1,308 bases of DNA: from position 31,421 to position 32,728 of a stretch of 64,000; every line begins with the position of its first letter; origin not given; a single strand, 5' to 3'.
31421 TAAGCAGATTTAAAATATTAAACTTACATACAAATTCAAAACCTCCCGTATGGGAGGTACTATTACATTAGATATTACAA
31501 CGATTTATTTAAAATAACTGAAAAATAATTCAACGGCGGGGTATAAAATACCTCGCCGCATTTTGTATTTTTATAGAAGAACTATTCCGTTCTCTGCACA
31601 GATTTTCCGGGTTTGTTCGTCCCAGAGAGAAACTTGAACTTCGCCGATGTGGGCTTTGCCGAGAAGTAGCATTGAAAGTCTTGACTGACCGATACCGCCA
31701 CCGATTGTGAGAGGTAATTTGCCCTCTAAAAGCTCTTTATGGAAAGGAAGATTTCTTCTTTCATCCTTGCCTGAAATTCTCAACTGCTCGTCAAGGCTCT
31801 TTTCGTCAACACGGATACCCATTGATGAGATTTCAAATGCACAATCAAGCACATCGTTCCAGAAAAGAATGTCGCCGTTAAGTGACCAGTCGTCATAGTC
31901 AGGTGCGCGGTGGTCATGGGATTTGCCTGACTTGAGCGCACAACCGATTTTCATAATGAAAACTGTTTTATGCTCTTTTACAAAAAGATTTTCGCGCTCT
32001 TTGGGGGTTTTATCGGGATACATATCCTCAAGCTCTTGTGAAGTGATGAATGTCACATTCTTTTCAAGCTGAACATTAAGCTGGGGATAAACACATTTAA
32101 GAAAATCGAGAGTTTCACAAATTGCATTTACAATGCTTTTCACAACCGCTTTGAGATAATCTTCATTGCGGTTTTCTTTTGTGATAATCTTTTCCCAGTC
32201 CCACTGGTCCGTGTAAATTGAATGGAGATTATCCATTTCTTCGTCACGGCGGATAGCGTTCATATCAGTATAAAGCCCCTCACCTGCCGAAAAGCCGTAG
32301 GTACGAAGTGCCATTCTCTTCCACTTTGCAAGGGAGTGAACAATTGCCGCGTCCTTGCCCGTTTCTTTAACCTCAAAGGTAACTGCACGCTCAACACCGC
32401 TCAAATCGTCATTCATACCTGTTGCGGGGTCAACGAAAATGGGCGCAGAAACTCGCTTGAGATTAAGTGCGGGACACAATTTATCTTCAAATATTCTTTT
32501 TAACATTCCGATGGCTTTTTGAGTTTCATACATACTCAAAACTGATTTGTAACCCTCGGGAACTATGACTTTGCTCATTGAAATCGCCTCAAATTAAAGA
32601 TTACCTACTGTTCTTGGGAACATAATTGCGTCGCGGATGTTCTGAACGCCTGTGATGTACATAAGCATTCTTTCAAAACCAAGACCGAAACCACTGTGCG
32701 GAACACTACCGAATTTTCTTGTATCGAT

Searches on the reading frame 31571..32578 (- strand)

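Call 88: search_protein_families(library=pfam, proteins=[window:31571-32578:-], max_evalue=0.001)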
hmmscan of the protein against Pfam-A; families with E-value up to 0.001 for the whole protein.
window:31571-32578:- (335 aa): 2 families
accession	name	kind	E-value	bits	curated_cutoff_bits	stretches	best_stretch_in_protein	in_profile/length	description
PF03590.20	AsnA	-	3.5e-106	354.5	27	1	20-245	1-227/228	Aspartate-ammonia ligase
PF00152.25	tRNA-synt_2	-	8.1e-06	25.5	25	1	105-315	96-302/308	tRNA synthetases class II (D, K and N)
